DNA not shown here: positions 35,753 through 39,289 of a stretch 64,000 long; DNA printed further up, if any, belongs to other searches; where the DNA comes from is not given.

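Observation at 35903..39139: Giant membrane-anchored coiled-coil protein with a degenerate histidine-kinase C-terminus, directly downstream of sbcC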

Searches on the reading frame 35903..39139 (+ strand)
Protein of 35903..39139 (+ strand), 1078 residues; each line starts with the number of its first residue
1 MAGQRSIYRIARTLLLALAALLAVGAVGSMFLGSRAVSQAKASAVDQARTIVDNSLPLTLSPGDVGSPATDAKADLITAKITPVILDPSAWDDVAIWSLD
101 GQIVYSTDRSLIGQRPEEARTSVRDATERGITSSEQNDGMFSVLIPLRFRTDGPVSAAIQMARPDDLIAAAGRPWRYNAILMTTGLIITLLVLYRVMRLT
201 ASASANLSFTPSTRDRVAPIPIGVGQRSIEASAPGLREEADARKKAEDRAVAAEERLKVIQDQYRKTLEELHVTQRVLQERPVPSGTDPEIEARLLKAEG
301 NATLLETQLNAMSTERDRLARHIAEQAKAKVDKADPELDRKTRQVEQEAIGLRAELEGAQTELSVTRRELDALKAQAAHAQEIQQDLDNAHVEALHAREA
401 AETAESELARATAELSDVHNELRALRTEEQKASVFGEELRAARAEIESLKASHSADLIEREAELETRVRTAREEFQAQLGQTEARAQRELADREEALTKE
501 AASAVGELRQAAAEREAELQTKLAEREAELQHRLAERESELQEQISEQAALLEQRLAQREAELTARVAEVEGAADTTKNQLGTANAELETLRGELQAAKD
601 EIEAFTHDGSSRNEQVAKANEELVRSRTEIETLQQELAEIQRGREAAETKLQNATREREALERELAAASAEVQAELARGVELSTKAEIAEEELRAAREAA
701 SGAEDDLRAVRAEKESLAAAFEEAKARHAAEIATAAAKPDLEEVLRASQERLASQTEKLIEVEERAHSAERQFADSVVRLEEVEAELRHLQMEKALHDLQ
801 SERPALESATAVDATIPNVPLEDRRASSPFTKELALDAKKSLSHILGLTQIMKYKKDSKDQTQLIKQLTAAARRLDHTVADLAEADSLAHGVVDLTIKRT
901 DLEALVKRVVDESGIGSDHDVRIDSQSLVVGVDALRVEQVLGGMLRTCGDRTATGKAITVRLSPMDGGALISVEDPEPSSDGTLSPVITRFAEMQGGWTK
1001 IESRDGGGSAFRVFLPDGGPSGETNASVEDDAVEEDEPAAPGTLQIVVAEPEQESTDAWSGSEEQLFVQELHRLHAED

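Call 6: search_protein_families(library=pfam, proteins=[window:35903-39139:+], max_evalue=1)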
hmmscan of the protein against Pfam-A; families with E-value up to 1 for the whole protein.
window:35903-39139:+ (1078 aa): 3 families
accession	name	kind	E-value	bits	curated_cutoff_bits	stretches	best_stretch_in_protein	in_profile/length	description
PF13851.11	GAS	-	0.0019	18.1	32.3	1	565-674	33-138/200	Growth-arrest specific micro-tubule binding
PF02518.31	HATPase_c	-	0.11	13.4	26.4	0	933-1015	2-107/111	Histidine kinase-, DNA gyrase B-, and HSP90-like ATPase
PF12221.13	HflK_N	-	0.3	11.5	22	1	739-753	24-38/44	Bacterial membrane protein N terminal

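Call 7: search_protein_families(library=ncbifam, proteins=[window:35903-39139:+], max_evalue=1)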
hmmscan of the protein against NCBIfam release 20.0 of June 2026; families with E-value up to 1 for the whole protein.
window:35903-39139:+ (1078 aa): 9 families
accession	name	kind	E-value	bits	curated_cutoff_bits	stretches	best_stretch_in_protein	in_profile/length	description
TIGR02169.1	SMC_prok_A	equivalog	6.3e-06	24.2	729.4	1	493-805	189-502/1165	chromosome segregation protein SMC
TIGR02168.1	SMC_prok_B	equivalog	1.1e-05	23.4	567.35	2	417-729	193-508/1181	chromosome segregation protein SMC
TIGR04523.1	Mplasa_alph_rch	subfamily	0.00044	18.3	270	2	457-794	209-533/745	helix-rich protein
NF045487.1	ASRP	equivalog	0.0017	17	300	2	514-808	132-429/593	archaea-specific SMC-related protein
TIGR04320.1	Surf_Exclu_PgrA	domain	0.0058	16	70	2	576-673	246-346/360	SEC10/PgrA surface exclusion domain-containing protein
TIGR02916.1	PEP_his_kin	equivalog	0.0094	14.5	300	1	852-975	501-618/679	XrtA/PEP-CTERM system histidine kinase PrsK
NF041035.1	Rad50_Halo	equivalog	0.19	10.1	1000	1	617-802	247-427/883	DNA double-strand break repair ATPase Rad50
NF045780.1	TrlF_fam_ATP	equivalog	0.35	9.5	350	1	277-576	391-705/944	TrlF family AAA-like ATPase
NF045982.1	Mbov0283_fam_LP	subfamily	0.88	10.1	65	0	589-642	63-116/117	Mbov_0283/Mbov_0339 family surface lipoprotein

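Call 8: find_homologous_proteins(query=window:35903-39139:+)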
Query window:35903-39139:+ (1078 aa): 336 proteins with E <= 0.001 among 8000 candidates; the best 120 are listed.
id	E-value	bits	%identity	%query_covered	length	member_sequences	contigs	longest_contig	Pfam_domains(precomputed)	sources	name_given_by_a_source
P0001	0.0e+0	2202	100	100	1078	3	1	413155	-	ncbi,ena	-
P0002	0.0e+0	1982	90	100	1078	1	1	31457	-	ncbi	-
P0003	0.0e+0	1818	84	100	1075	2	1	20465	PF19220.7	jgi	jgi:hypothetical protein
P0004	0.0e+0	1817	83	100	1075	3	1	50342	-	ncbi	ncbi:MAG: hypothetical protein ACXWXM_00215 [Actinomycetota bacterium]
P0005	0.0e+0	1803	82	100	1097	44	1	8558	-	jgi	jgi:predicted nucleic acid-binding Zn-ribbon protein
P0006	0.0e+0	1789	83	100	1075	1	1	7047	-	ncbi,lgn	-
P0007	0.0e+0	1776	80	100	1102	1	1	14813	-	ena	-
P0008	0.0e+0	1774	82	100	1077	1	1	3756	-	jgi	jgi:hypothetical protein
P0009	0.0e+0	1767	81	100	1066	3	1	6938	-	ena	-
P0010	0.0e+0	1766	81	100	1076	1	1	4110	-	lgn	-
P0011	0.0e+0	1764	82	100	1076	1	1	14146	PF19220.7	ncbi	ncbi:MAG: hypothetical protein ABI595_07210 [Actinomycetota bacterium]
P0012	0.0e+0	1761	81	100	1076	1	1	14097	PF19220.7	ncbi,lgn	-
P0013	0.0e+0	1760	81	100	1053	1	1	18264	-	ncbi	ncbi:MAG: hypothetical protein ACXWX5_01280 [Actinomycetota bacterium]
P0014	0.0e+0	1747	79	100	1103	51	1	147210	-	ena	-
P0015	0.0e+0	1744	80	100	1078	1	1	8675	-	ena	-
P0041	2.8e-297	1007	51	100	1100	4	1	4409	PF27241.1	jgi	jgi:chromosome segregation ATPase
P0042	5.2e-296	1003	51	100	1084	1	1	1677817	-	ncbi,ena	-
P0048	1.0e-237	810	45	48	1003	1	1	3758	PF23649.2,PF00512.32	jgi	jgi:hypothetical protein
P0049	5.6e-236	804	42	100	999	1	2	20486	PF00512.32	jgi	jgi:His Kinase A (phospho-acceptor) domain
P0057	9.4e-210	718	39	99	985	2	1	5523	PF24161.2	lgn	-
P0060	1.6e-208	714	53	33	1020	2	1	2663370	-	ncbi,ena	-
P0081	2.1e-199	683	38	99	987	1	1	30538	PF23649.2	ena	-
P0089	1.1e-196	674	41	99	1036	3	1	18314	PF02518.32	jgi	jgi:hypothetical protein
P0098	3.1e-195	670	42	94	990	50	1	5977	PF02518.32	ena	-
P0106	2.8e-193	663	39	100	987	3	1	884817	-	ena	-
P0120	6.3e-192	659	37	100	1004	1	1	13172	PF02518.32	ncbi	-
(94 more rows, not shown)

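Call 12: search_protein_families(library=pfam, proteins=[P0003, P0041, P0048, P0049, P0057, P0089, P0098, P0081, P0120], max_evalue=0.01)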
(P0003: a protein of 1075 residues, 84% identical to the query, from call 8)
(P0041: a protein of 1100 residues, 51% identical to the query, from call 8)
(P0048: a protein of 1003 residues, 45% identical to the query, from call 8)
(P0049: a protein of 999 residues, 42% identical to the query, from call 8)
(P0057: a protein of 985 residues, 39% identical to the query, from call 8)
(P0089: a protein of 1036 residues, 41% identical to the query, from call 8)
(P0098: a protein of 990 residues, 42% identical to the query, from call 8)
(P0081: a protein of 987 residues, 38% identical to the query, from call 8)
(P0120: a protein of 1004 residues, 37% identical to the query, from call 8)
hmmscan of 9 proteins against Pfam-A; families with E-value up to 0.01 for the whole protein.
P0003 (1075 aa): 1 family
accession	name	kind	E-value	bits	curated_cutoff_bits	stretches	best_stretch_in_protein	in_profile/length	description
PF13851.11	GAS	-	0.0034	17.2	32.3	1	561-689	32-157/200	Growth-arrest specific micro-tubule binding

P0041 (1100 aa): 0 families

P0048 (1003 aa): 2 families
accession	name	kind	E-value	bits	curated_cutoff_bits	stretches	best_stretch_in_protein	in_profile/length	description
PF00512.31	HisKA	-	6e-07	29.9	26.9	1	761-817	5-61/66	His Kinase A (phospho-acceptor) domain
PF17203.10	sCache_3_2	-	0.00042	20.8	28.4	1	75-150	37-115/140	Single cache domain 3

P0049 (999 aa): 1 family
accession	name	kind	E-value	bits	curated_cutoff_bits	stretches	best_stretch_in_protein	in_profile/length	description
PF00512.31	HisKA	-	3.5e-06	27.4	26.9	1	757-815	5-63/66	His Kinase A (phospho-acceptor) domain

P0057 (985 aa): 2 families
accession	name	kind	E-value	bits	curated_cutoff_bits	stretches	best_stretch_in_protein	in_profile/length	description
PF02518.31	HATPase_c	-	0.00017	22.4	26.4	1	861-943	2-107/111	Histidine kinase-, DNA gyrase B-, and HSP90-like ATPase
PF13870.11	CCDC113_CCDC96_CC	-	0.0047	17.1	31.6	1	522-594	62-134/177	CCDC113/CCDC96, coiled-coil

P0089 (1036 aa): 1 family
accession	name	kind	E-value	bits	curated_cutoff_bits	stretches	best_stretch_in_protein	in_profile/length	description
PF02518.31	HATPase_c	-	5.8e-06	27.2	26.4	1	903-987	2-109/111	Histidine kinase-, DNA gyrase B-, and HSP90-like ATPase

P0098 (990 aa): 1 family
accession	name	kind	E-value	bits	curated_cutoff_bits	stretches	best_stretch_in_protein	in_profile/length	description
PF02518.31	HATPase_c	-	1.1e-05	26.3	26.4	1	856-941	2-110/111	Histidine kinase-, DNA gyrase B-, and HSP90-like ATPase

P0081 (987 aa): 1 family
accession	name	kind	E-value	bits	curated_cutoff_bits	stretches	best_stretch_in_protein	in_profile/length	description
PF10498.14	IFT57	-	0.00074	19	40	1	489-595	227-332/360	Intra-flagellar transport protein 57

P0120 (1004 aa): 1 family
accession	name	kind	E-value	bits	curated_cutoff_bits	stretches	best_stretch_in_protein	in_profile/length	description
PF02518.31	HATPase_c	-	9.9e-08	32.9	26.4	1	853-938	2-110/111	Histidine kinase-, DNA gyrase B-, and HSP90-like ATPase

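Call 23: find_encoding_contigs(protein=P0042, flank=10000, max_places=2)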
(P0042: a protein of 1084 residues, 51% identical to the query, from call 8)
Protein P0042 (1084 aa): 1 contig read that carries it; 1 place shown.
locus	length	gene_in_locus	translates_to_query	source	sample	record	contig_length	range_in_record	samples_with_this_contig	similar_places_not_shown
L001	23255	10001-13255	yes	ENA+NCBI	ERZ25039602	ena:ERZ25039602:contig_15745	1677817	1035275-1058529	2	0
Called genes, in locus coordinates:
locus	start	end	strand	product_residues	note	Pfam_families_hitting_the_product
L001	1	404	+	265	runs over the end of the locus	-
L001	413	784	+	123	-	-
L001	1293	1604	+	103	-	PF00201:UDPGT, PF04101:Glyco_tran_28_C (weak), PF06722:EryCIII-like_C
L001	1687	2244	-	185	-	PF10604:Polyketide_cyc2 (weak), PF08327:AHSA1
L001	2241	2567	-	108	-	PF12840:HTH_20, PF01022:HTH_5 (weak)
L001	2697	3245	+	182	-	PF08327:AHSA1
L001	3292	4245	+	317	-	-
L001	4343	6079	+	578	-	-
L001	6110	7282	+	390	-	PF00149:Metallophos, PF12850:Metallophos_2 (weak)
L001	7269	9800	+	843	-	PF02463:SMC_N, PF13476:AAA_23, PF13555:AAA_29 (faint), PF13558:SbcC_Walker_B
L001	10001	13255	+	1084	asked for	-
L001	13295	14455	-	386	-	PF02771:Acyl-CoA_dh_N, PF02770:Acyl-CoA_dh_M, PF00441:Acyl-CoA_dh_1, PF22924:ACOX_C_alpha1 (faint), PF08028:Acyl-CoA_dh_2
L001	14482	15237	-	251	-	PF00108:Thiolase_N, PF02803:Thiolase_C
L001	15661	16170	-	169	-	PF00293:NUDIX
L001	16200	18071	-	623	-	PF00004:AAA, PF01434:Peptidase_M41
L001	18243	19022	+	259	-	PF13560:HTH_31 (weak), PF00903:Glyoxalase, PF13468:Glyoxalase_3, PF13669:Glyoxalase_4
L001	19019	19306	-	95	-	-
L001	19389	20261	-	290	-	PF08240:ADH_N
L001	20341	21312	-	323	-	PF19656:DUF6159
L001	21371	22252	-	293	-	PF12705:PDDEXK_1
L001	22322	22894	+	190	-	PF09860:DUF2087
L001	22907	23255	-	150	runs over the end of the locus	-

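Call 24: find_encoding_contigs(protein=P0060, flank=10000, max_places=2)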
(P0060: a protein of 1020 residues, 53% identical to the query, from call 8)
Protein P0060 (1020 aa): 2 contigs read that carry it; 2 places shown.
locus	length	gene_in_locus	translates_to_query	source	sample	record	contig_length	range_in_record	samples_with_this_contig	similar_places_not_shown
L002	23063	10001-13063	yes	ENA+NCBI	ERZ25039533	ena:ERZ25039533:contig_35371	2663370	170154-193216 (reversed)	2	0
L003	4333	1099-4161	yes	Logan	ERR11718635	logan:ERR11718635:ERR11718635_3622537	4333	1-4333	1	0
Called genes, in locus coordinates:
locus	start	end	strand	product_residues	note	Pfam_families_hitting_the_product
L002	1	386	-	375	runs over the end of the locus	PF00330:Aconitase, PF00694:Aconitase_C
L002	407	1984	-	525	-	PF00330:Aconitase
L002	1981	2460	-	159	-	PF03061:4HBT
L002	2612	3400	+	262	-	-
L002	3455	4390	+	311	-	-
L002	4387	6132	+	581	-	-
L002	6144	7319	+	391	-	PF00149:Metallophos, PF12850:Metallophos_2 (weak)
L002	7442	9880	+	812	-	PF13558:SbcC_Walker_B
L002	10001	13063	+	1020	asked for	-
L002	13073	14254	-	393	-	PF00108:Thiolase_N, PF02803:Thiolase_C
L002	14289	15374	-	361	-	PF00004:AAA (weak), PF01434:Peptidase_M41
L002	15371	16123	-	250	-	PF00004:AAA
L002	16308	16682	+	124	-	PF13560:HTH_31 (weak)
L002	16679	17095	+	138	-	PF00903:Glyoxalase, PF13468:Glyoxalase_3, PF13669:Glyoxalase_4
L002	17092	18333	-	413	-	PF08240:ADH_N, PF00107:ADH_zinc_N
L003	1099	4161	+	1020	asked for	-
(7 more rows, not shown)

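Call 25: find_encoding_contigs(protein=P0106, flank=10000, max_places=2)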
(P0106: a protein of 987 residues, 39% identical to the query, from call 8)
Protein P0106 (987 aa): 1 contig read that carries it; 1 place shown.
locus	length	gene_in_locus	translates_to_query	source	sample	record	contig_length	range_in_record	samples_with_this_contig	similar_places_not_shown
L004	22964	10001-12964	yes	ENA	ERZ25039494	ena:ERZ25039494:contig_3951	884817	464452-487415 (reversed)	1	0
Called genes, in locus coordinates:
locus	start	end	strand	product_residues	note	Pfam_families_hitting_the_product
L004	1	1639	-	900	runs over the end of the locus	PF00330:Aconitase, PF00694:Aconitase_C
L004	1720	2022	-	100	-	PF03992:ABM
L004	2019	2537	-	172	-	PF03061:4HBT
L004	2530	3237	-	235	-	-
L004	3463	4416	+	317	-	-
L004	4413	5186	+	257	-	-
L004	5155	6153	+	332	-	-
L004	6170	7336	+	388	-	PF00149:Metallophos, PF12850:Metallophos_2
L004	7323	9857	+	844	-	PF02463:SMC_N, PF13476:AAA_23, PF13555:AAA_29 (faint), PF13558:SbcC_Walker_B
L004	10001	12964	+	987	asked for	-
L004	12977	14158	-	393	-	PF00108:Thiolase_N, PF02803:Thiolase_C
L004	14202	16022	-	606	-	PF00004:AAA, PF01434:Peptidase_M41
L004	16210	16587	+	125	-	PF13560:HTH_31 (faint)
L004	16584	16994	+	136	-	PF00903:Glyoxalase, PF13468:Glyoxalase_3, PF13669:Glyoxalase_4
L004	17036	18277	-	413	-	PF08240:ADH_N, PF00107:ADH_zinc_N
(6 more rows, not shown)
